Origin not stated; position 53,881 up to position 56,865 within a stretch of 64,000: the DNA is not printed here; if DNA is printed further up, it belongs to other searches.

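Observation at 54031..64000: Operon of three giant paralogous membrane proteins interleaved with tiny TM proteins at the end of the glycan island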

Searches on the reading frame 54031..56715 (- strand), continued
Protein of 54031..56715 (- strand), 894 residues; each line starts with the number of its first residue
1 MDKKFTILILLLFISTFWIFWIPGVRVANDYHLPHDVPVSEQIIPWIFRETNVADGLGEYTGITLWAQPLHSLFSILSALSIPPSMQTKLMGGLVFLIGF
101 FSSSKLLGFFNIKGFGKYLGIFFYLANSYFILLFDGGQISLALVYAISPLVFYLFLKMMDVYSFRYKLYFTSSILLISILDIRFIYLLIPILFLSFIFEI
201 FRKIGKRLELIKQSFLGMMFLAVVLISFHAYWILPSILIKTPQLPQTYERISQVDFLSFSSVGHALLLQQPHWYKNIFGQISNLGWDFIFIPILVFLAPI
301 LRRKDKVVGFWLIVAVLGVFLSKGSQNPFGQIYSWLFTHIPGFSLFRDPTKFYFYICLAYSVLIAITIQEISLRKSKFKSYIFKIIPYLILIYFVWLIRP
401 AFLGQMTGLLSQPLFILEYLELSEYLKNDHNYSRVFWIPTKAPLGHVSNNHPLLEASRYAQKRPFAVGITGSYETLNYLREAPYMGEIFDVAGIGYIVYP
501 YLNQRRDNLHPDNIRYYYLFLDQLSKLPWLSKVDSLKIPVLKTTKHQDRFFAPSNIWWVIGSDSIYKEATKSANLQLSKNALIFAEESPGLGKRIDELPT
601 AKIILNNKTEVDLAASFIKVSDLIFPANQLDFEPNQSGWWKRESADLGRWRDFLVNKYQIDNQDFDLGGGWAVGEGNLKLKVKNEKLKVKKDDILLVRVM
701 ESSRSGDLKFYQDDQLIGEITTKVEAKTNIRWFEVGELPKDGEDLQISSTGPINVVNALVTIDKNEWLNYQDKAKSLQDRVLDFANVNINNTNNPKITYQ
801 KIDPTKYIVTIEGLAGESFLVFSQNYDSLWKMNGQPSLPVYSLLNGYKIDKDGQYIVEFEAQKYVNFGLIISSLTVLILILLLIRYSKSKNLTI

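Call 62: fold_search(model_id=the predicted structure, library=pdb)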
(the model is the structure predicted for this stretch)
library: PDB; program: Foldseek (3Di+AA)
matches with E <= 10: 1236; with E <= 0.001: 6
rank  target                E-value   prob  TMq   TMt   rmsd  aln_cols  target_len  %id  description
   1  6w98_A                2.9e-11  1.00  0.51  0.36  17.6      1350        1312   10  Single-Particle Cryo-EM Structure of Arabinofuranosyltransferase AftD from Mycobacteria (released 2020-05-13)
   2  6wby                  2.6e-10  1.00  0.52  0.39  15.7      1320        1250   10  Single-Particle Cryo-EM Structure of Arabinofuranosyltransferase AftD from Mycobacteria, Mutant R1389S Class 2 (released 2020-05-13)
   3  6wbx                  6.5e-09  1.00  0.49  0.37  16.5      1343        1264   10  Single-Particle Cryo-EM Structure of Arabinofuranosyltransferase AftD from Mycobacteria, Mutant R1389S Class 1 (released 2020-05-13)
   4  3wnp_A                1.2e-04  1.00  0.12  0.15  14.8       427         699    8  D308A, F268V, D469Y, A513V, and Y515S quintuple mutant of Bacillus circulans T-3040 cycloisomaltooligosaccharide gluca (released 2014-02-05)
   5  7oci_F                6.5e-04  1.00  0.35  0.47  11.3       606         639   13  Cryo-EM structure of yeast Ost6p containing oligosaccharyltransferase complex (released 2022-02-16)
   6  6ezn_F                8.8e-04  1.00  0.32  0.42  12.8       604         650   14  Cryo-EM structure of the yeast oligosaccharyltransferase (OST) complex (released 2018-01-17)
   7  8pn9_A                1.1e-03  1.00  0.30  0.39  13.3       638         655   10  Structure of human oligosaccharyltransferase OST-A complex bound to NGI-1 (released 2024-05-08)
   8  6s7o_A                1.3e-03  1.00  0.32  0.42  12.5       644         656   10  Cryo-EM structure of human oligosaccharyltransferase complex OST-A (released 2019-12-18)
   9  8w7n                  1.4e-03  1.00  0.10  0.09  19.0       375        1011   10  Crystal structure of the in-cell Cry1Aa purified from Bacillus thuringiensis (released 2024-03-06)
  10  9n9j_I                1.6e-03  1.00  0.31  0.38  17.0       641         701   10  Structure of a GRP94 folding intermediate engaged with a CCDC134- and FKBP11-bound secretory translocon (released 2025-11-19)
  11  7r1e_A                2.8e-03  1.00  0.12  0.16   4.8       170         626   11  Mosquitocidal Cry11Ba determined at pH 10.4 from naturally-occurring nanocrystals by Serial femtosecond crystallograph (released 2022-07-27)
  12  8agb_A                2.8e-03  1.00  0.35  0.46  11.2       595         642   14  Structure of yeast oligosaccharylransferase complex with lipid-linked oligosaccharide bound (released 2022-12-07)
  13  4w8j                  4.5e-03  1.00  0.10  0.09  18.2       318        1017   10  Structure of the full-length insecticidal protein Cry1Ac reveals intriguing details of toxin packaging into in vivo form (released 2014-09-17)
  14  5la0                  5.1e-03  0.95  0.11  0.19  21.5       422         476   10  The mechanism by which arabinoxylanases can recognise highly decorated xylans (released 2016-08-31)
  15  7qyd_A                5.3e-03  1.00  0.12  0.16   5.0       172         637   11  mosquitocidal Cry11Ba determined at pH 6.5 from naturally-occurring nanocrystals by Serial femtosecond crystallography (released 2022-07-27)
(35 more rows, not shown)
